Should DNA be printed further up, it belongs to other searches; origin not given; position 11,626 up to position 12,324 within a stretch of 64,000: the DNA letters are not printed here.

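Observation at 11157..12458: Compact cassette of a Zn-ribbon protein, a DUF2493/SLOG protein and a divergent Xre regulator, a candidate conflict (defence or toxin-antitoxin-like) module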

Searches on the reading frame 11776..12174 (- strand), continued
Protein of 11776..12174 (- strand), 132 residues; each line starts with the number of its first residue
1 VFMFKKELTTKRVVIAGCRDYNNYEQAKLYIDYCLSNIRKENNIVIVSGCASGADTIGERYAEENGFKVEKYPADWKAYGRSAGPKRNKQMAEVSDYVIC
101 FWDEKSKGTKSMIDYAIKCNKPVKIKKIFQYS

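Call 61: find_homologous_proteins(query=window:11776-12174:-, max_evalue=1e-20)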
Query window:11776-12174:- (132 aa): 886 proteins with E <= 1e-20 among 926 candidates; the best 120 are listed.
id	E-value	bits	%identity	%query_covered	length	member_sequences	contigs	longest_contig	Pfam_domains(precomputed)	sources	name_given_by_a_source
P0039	1.8e-82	292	100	98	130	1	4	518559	PF10686.15,PF02481.22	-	-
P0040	6.6e-75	267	92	97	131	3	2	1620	PF10686.15,PF02481.22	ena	-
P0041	2.3e-72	259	89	97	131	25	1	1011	PF10686.15,PF02481.22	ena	-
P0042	2.8e-72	259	88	97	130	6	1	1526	PF10686.15,PF02481.22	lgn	-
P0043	1.0e-71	257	88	97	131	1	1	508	PF10686.15,PF02481.22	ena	-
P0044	2.1e-71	256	90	95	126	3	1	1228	PF10686.15,PF02481.22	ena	-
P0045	2.6e-70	252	84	98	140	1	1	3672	PF10686.15,PF02481.22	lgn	-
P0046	3.2e-70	252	88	92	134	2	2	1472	PF10686.15,PF02481.22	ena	-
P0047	3.5e-70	252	85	98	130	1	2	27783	PF10686.15,PF02481.22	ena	-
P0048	4.7e-70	251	84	97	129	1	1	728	PF10686.15,PF02481.22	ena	-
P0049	6.4e-70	251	88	95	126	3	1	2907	PF10686.15,PF02481.22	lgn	-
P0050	1.7e-69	250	87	95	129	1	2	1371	PF10686.15,PF02481.22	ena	-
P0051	2.9e-68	246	86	95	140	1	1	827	PF10686.15,PF02481.22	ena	-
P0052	3.3e-68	245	87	95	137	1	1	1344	PF10686.15,PF02481.22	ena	-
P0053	3.8e-68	245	87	95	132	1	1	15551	PF10686.15,PF02481.22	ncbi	-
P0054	6.9e-68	244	87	95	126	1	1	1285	PF10686.15,PF02481.22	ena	-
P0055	1.1e-67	244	84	95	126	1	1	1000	PF10686.15,PF02481.22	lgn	-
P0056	1.6e-67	243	89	90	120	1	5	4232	PF10686.15,PF02481.22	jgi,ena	-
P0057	5.1e-67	242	82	95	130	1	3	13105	PF10686.15,PF02481.22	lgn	-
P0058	5.5e-67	241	87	90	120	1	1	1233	PF10686.15,PF02481.22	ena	-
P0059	8.4e-67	241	85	95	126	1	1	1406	PF10686.15,PF02481.22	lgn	-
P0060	8.5e-67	241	86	95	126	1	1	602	PF10686.15,PF02481.22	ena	-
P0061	1.0e-66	241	83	96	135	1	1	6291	PF10686.15,PF02481.22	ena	-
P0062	1.0e-66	241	85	95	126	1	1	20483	PF10686.15,PF02481.22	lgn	-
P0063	1.4e-66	240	82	98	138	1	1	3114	PF10686.15,PF02481.22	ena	-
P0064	1.4e-66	240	84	95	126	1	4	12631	PF10686.15,PF02481.22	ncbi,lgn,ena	-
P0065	2.3e-66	240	85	95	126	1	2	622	PF10686.15,PF02481.22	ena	-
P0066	3.1e-66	239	82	95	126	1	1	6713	PF10686.15,PF02481.22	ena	-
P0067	4.3e-66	239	83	95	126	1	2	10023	PF10686.15,PF02481.22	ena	-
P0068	5.3e-66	238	85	95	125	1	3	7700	PF10686.15,PF02481.22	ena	-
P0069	5.7e-66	238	83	97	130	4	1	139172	PF10686.15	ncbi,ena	-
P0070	5.9e-66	238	88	89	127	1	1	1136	PF10686.15,PF02481.22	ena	-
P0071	7.5e-66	238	83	96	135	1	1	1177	PF10686.15,PF02481.22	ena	-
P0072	8.9e-66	238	81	95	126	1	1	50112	PF10686.15,PF02481.22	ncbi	-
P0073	1.4e-65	237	81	95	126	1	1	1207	PF10686.15,PF02481.22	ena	-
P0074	1.4e-65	237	84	95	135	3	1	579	PF10686.15,PF02481.22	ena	-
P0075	1.6e-65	237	86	90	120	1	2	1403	PF10686.15,PF02481.22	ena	-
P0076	1.9e-65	237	80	95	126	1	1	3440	PF10686.15,PF02481.22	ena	-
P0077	2.2e-65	236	78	98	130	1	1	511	PF10686.15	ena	-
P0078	2.5e-65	236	88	89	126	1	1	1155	PF10686.15,PF02481.22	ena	-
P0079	2.5e-65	236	83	95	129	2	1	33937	PF10686.15,PF02481.22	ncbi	-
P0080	2.9e-65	236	84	91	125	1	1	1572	PF10686.15,PF02481.22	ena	-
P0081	2.9e-65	236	86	89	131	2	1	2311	PF10686.15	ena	-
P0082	3.0e-65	236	86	89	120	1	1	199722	PF10686.15,PF02481.22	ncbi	-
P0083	3.1e-65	236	83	94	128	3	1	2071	PF10686.15,PF02481.22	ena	-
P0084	3.5e-65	236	81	89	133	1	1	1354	PF10686.15,PF02481.22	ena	-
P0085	3.9e-65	236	83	95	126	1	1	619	PF10686.15,PF02481.22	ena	-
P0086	4.0e-65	235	87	89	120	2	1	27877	PF10686.15,PF02481.22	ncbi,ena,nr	ncbi:MAG: DUF2493 domain-containing protein [Clostridia bacterium]|nr:DUF2493 domain-containing prot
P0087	4.3e-65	235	83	89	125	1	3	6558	PF10686.15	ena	-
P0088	4.4e-65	235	87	89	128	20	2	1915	PF10686.15,PF02481.22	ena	-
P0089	4.9e-65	235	85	92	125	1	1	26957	PF10686.15,PF02481.22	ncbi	-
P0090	7.3e-65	235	88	89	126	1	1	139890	PF10686.15,PF02481.22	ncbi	-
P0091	8.5e-65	234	83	91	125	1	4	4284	PF10686.15,PF02481.22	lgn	-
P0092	8.5e-65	234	85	91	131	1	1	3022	PF10686.15,PF02481.22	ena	-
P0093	8.6e-65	234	82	95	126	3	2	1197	PF10686.15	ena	-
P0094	8.7e-65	234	82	95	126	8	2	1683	PF10686.15,PF02481.22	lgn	-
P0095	9.6e-65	234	88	89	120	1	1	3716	PF10686.15,PF02481.22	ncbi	-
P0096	9.8e-65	234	87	89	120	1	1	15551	PF10686.15,PF02481.22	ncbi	-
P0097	9.9e-65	234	86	90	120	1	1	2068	PF10686.15,PF02481.22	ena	-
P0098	1.2e-64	234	85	89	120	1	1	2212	PF10686.15,PF02481.22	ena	-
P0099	1.2e-64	234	80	97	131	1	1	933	PF10686.15,PF02481.22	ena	-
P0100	1.2e-64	234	84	94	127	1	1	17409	PF10686.15,PF02481.22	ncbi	-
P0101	1.8e-64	233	85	90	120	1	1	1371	PF10686.15,PF02481.22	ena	-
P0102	1.9e-64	233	81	95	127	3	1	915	PF10686.15,PF02481.22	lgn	-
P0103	2.4e-64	233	85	89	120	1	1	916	PF10686.15,PF02481.22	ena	-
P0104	2.4e-64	233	87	90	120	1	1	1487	PF10686.15,PF02481.22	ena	-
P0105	2.5e-64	233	79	97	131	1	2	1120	PF10686.15,PF02481.22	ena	-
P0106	2.8e-64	233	82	95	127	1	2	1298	PF10686.15,PF02481.22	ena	-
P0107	3.2e-64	233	88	89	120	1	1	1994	PF10686.15,PF02481.22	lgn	-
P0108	3.6e-64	232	85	90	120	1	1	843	PF10686.15,PF02481.22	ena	-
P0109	3.8e-64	232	79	96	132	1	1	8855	PF10686.15,PF02481.22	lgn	-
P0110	5.6e-64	232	84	91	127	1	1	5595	PF10686.15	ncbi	-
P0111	5.9e-64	232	83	89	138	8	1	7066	PF10686.15,PF02481.22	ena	-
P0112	6.0e-64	232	80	95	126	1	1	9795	PF10686.15,PF02481.22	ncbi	-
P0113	6.0e-64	232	81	95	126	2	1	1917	PF10686.15,PF02481.22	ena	-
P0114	6.5e-64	232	78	96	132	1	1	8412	PF10686.15,PF02481.22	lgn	-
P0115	9.4e-64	231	84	90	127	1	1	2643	PF10686.15,PF02481.22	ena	-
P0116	9.8e-64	231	78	95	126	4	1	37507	PF10686.15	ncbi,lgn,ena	-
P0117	1.0e-63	231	86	89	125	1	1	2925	PF10686.15,PF02481.22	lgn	-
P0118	1.1e-63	231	80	95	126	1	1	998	PF10686.15,PF02481.22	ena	-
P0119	1.1e-63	231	87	91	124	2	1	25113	PF10686.15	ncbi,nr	ncbi:MAG: DUF2493 domain-containing protein [Clostridia bacterium]|nr:DUF2493 domain-containing prot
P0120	1.1e-63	231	81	95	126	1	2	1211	PF10686.15,PF02481.22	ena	-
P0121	1.6e-63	230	87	89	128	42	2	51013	PF10686.15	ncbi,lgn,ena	-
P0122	1.9e-63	230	83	91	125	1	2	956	PF10686.15,PF02481.22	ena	-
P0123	2.1e-63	230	79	95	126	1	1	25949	PF10686.15,PF02481.22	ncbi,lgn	-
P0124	2.2e-63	230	84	89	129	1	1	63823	PF10686.15,PF02481.22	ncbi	-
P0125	2.3e-63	230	85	89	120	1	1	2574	PF10686.15,PF02481.22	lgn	-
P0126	2.6e-63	230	83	91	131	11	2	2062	PF10686.15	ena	-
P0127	2.8e-63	230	79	95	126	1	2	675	PF10686.15,PF02481.22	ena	-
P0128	2.9e-63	229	82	95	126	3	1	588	PF10686.15,PF02481.22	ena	-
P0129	4.0e-63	229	79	95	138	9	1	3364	PF10686.15,PF02481.22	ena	-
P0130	4.5e-63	229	85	89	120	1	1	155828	PF10686.15,PF02481.22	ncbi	-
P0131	5.1e-63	229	80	96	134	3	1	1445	PF10686.15,PF02481.22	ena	-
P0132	5.8e-63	228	83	90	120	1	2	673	PF10686.15,PF02481.22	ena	-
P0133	5.9e-63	228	79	95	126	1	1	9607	PF10686.15,PF02481.22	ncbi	-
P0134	6.2e-63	228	85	89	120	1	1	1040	PF10686.15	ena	-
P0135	8.0e-63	228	79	95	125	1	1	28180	PF10686.15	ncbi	-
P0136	8.5e-63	228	87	89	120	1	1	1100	PF10686.15,PF02481.22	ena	-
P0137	8.6e-63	228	79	95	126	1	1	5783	PF10686.15,PF02481.22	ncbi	-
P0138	8.7e-63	228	83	95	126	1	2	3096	PF10686.15,PF02481.22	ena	-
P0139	8.7e-63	228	81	95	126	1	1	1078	PF10686.15,PF02481.22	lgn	-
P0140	8.8e-63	228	83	92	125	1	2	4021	PF10686.15,PF02481.22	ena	-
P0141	8.9e-63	228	83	91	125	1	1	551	PF10686.15,PF02481.22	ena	-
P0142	9.0e-63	228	79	95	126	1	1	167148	PF10686.15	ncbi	-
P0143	9.3e-63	228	78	95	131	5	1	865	PF10686.15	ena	-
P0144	9.7e-63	228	79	87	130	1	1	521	PF10686.15,PF02481.22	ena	-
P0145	1.0e-62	228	83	91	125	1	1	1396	PF10686.15,PF02481.22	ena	-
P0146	1.1e-62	228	85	89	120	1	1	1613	PF10686.15,PF02481.22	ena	-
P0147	1.1e-62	228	77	95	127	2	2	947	PF10686.15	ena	-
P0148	1.1e-62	228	78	95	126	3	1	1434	PF10686.15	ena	-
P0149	1.3e-62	227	85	89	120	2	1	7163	PF10686.15,PF02481.22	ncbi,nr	ncbi:MAG: DUF2493 domain-containing protein [Clostridia bacterium]|nr:DUF2493 domain-containing prot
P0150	1.3e-62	227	82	89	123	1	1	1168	PF10686.15,PF02481.22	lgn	-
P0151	1.4e-62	227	82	89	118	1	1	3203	PF10686.15,PF02481.22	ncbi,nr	ncbi:MAG: DUF2493 domain-containing protein [Clostridia bacterium]|nr:DUF2493 domain-containing prot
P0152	1.5e-62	227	85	90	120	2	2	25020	PF10686.15,PF02481.22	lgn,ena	-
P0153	1.6e-62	227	76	95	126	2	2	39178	PF10686.15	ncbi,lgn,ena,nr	ncbi:MAG: DUF2493 domain-containing protein [Clostridia bacterium]|nr:DUF2493 domain-containing prot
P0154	1.8e-62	227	79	95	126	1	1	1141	PF10686.15,PF02481.22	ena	-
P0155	1.8e-62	227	83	91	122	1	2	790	PF10686.15,PF02481.22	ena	-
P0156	1.9e-62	227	79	96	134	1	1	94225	PF10686.15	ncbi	-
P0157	2.1e-62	227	80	95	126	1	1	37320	PF10686.15,PF02481.22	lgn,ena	-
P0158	2.5e-62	226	79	95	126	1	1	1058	PF10686.15,PF02481.22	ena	-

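Call 63: find_encoding_contigs(protein=P0047, flank=5000, max_places=2)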
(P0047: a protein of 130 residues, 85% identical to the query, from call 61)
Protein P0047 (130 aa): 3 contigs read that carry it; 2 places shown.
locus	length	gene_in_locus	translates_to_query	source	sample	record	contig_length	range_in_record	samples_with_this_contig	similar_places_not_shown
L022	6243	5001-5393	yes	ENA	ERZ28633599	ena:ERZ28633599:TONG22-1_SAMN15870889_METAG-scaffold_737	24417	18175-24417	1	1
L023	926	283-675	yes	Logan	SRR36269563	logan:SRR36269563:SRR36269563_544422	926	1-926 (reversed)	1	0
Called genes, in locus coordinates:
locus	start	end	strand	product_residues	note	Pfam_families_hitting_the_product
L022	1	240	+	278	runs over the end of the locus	PF02311:AraC_binding, PF07883:Cupin_2 (weak), PF00165:HTH_AraC (weak), PF12833:HTH_18, PF00165:HTH_AraC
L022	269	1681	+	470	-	PF03023:MurJ, PF01554:MatE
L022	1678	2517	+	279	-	PF02588:YitT_membrane, PF19700:DUF6198 (weak), PF10035:DUF2179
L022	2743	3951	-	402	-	PF13306:LRR_5, PF13855:LRR_8 (faint), PF13306:LRR_5, PF00404:Dockerin_1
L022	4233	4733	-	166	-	-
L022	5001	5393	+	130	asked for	PF02481:DNA_processg_A (faint), PF10686:YAcAr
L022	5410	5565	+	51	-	-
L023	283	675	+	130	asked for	PF02481:DNA_processg_A (faint), PF10686:YAcAr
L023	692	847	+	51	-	-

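Call 64: find_encoding_contigs(protein=P0082, flank=5000, max_places=2)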
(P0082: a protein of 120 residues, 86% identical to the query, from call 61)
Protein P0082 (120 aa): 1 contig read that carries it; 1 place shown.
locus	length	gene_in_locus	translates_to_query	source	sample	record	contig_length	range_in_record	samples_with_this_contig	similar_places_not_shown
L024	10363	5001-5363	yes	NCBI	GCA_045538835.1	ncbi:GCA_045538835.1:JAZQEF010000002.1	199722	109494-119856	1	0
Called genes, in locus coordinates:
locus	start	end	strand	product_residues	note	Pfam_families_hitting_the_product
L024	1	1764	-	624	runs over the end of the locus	PF25794:SACS (faint), PF02518:HATPase_c (weak), PF13589:HATPase_c_3, PF00183:HSP90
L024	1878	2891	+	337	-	PF01073:3Beta_HSD, PF01370:Epimerase, PF02719:Polysacc_synt_2, PF04321:RmlD_sub_bind, PF07993:NAD_binding_4 (faint), PF16363:GDP_Man_Dehyd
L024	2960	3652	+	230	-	-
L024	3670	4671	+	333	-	PF14057:GGGtGRT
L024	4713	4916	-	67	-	PF13443:HTH_26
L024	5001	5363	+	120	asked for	PF02481:DNA_processg_A (faint), PF10686:YAcAr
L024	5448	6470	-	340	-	PF00155:Aminotran_1_2 (weak), PF01212:Beta_elim_lyase, PF00266:Aminotran_5 (faint)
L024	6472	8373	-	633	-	PF00005:ABC_tran, PF02463:SMC_N (weak), PF03193:RsgA_GTPase (faint), PF03308:MeaB (faint), PF12848:ABC_tran_Xtn, PF00005:ABC_tran, PF12848:ABC_tran_Xtn (weak), PF16326:ABC_tran_CTD, +5 more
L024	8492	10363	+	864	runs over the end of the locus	PF26299:MurL_N, PF26298:MurL_epimerase_C, PF08245:Mur_ligase_M, PF02875:Mur_ligase_C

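Call 65: find_encoding_contigs(protein=P0121, flank=5000, max_places=3)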
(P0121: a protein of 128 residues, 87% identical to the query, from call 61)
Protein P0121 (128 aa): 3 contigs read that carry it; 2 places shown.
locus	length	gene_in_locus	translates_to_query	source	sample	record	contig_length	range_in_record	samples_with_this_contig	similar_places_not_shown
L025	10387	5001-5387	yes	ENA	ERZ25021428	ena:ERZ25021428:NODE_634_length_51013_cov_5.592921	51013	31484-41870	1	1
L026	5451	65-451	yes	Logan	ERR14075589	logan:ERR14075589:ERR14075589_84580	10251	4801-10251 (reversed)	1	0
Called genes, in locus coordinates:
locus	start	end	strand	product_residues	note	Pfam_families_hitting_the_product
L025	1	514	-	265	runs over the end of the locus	PF02811:PHP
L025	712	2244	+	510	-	PF00654:Voltage_CLC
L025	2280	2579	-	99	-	-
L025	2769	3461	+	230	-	-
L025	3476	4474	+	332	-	PF14057:GGGtGRT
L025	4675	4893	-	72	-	PF12844:HTH_19, PF13560:HTH_31, PF01381:HTH_3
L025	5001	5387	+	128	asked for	PF10686:YAcAr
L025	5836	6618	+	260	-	PF01026:TatD_DNase (weak), PF04909:Amidohydro_2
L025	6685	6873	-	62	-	-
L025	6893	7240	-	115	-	PF01261:AP_endonuc_2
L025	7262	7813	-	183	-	PF01261:AP_endonuc_2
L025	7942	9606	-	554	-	-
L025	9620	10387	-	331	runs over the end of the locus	PF02826:2-Hacid_dh_C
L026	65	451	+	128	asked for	PF10686:YAcAr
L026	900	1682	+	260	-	PF01026:TatD_DNase (weak), PF04909:Amidohydro_2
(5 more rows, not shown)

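Call 66: find_encoding_contigs(protein=P0069, flank=5000, max_places=2)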
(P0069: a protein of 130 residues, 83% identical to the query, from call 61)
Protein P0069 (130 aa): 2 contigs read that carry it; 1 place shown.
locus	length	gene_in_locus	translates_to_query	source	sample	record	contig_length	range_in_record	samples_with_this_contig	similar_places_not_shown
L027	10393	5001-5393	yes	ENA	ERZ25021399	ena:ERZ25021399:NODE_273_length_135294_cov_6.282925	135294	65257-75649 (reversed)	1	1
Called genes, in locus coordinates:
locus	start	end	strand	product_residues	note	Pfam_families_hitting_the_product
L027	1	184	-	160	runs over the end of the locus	PF13404:HTH_AsnC-type (faint), PF13412:HTH_24 (weak), PF01037:AsnC_trans_reg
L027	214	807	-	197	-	PF12822:ECF_trnsprt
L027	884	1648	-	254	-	PF03309:Pan_kinase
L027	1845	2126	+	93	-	PF01250:Ribosomal_S6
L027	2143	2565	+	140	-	PF00436:SSB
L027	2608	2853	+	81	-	PF01084:Ribosomal_S18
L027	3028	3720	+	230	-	-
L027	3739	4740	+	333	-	PF14057:GGGtGRT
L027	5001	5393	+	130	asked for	PF10686:YAcAr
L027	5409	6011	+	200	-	-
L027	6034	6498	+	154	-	-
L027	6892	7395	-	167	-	PF01797:Y1_Tnp (faint)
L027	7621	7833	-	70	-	PF12844:HTH_19, PF13560:HTH_31, PF01381:HTH_3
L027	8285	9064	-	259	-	PF14808:TMEM164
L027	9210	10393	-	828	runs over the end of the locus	PF22666:Glyco_hydro_2_N2, PF02836:Glyco_hydro_2_C, PF18368:Ig_GlcNase (faint)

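Call 73: find_encoding_contigs(protein=P0090, flank=4000, max_places=2)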
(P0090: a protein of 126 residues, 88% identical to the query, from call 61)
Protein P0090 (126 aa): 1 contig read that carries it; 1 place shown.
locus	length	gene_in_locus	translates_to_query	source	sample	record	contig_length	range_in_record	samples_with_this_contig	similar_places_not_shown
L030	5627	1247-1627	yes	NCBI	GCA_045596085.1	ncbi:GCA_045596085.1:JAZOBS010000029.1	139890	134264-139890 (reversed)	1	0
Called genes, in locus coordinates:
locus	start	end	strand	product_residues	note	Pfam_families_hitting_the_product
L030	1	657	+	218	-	?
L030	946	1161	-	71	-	PF13443:HTH_26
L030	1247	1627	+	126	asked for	PF02481:DNA_processg_A (faint), PF10686:YAcAr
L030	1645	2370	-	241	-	PF14808:TMEM164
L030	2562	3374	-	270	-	PF02811:PHP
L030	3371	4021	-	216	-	PF01502:PRA-CH, PF01503:PRA-PH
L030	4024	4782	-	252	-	PF00977:His_biosynth, PF01207:Dus (faint)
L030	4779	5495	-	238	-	PF00977:His_biosynth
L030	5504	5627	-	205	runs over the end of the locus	PF00117:GATase, PF07685:GATase_3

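Call 74: find_encoding_contigs(protein=P0072, flank=4000, max_places=2)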
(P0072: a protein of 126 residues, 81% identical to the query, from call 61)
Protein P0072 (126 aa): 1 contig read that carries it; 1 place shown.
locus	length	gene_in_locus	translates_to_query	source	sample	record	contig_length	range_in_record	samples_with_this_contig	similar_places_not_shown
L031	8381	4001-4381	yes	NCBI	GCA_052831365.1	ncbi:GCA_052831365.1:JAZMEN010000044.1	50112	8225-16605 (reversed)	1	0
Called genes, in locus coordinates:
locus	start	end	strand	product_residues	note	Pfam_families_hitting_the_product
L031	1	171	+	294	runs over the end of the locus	PF00701:DHDPS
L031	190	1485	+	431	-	PF00278:Orn_DAP_Arg_deC, PF02784:Orn_Arg_deC_N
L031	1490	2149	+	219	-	PF03167:UDG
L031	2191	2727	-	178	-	PF00963:Cohesin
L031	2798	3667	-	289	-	PF00781:DAGK_cat, PF19279:YegS_C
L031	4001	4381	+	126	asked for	PF02481:DNA_processg_A (faint), PF10686:YAcAr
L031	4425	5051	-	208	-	PF06971:Put_DNA-bind_N, PF01408:GFO_IDH_MocA (weak), PF02629:CoA_binding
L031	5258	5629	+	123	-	PF01475:FUR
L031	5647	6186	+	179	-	PF21349:RUBY_RBDX, PF00210:Ferritin (faint), PF02915:Rubrerythrin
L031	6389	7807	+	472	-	PF00589:Phage_integrase (faint)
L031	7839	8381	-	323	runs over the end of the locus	PF00145:DNA_methylase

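Call 75: find_encoding_contigs(protein=P0142, flank=4000, max_places=2)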
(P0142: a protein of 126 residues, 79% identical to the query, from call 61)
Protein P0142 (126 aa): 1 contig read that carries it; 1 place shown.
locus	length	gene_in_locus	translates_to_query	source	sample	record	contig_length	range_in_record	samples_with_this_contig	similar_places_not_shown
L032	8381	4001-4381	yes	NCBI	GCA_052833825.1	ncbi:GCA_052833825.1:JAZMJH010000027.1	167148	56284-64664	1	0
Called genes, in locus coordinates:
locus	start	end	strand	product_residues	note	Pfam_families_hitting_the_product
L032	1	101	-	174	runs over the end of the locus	-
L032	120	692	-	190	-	PF12917:YfbR-like, PF13023:HD_3, PF01966:HD (weak)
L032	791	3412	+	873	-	PF09586:YfhO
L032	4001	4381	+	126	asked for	PF10686:YAcAr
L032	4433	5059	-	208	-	PF06971:Put_DNA-bind_N, PF01408:GFO_IDH_MocA (weak), PF02629:CoA_binding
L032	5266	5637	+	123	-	PF01475:FUR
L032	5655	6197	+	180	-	PF21349:RUBY_RBDX, PF00210:Ferritin (faint), PF02915:Rubrerythrin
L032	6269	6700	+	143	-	-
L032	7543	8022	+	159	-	-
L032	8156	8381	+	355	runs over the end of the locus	PF14607:GxDLY, PF14606:Lipase_GDSL_3, PF13472:Lipase_GDSL_2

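Call 76: find_encoding_contigs(protein=P0153, flank=4000, max_places=2)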
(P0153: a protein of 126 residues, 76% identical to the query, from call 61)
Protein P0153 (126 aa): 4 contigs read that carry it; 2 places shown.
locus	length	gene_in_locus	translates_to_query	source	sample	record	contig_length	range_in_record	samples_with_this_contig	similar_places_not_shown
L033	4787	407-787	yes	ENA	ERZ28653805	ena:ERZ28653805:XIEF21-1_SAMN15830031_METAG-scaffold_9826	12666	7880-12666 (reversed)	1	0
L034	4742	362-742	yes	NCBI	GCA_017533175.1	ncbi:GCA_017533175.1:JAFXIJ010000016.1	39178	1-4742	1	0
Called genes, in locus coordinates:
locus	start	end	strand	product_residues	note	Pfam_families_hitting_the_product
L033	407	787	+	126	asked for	PF10686:YAcAr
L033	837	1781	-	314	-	PF02779:Transket_pyr, PF02780:Transketolase_C, PF22613:Transketolase_C_1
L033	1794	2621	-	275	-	PF00456:Transketolase_N, PF13292:DXP_synthase_N, PF00676:E1_dh (weak), PF09364:XFP_N (weak)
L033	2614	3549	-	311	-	PF01479:S4 (weak), PF00849:PseudoU_synth_2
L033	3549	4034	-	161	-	PF01252:Peptidase_A8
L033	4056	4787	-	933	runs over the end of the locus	PF00133:tRNA-synt_1, PF01921:tRNA-synt_1f (faint), PF09334:tRNA-synt_1g, PF01406:tRNA-synt_1e (weak), PF09334:tRNA-synt_1g (weak), PF08264:Anticodon_1, PF06827:zf-FPG_IleRS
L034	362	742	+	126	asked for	PF10686:YAcAr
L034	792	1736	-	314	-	PF02779:Transket_pyr, PF02780:Transketolase_C, PF22613:Transketolase_C_1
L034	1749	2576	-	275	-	PF00456:Transketolase_N, PF13292:DXP_synthase_N, PF00676:E1_dh (weak), PF09364:XFP_N (weak)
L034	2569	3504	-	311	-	PF00849:PseudoU_synth_2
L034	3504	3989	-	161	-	PF01252:Peptidase_A8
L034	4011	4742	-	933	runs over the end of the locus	PF00133:tRNA-synt_1, PF01921:tRNA-synt_1f (faint), PF09334:tRNA-synt_1g, PF01406:tRNA-synt_1e (weak), PF09334:tRNA-synt_1g (weak), PF08264:Anticodon_1, PF06827:zf-FPG_IleRS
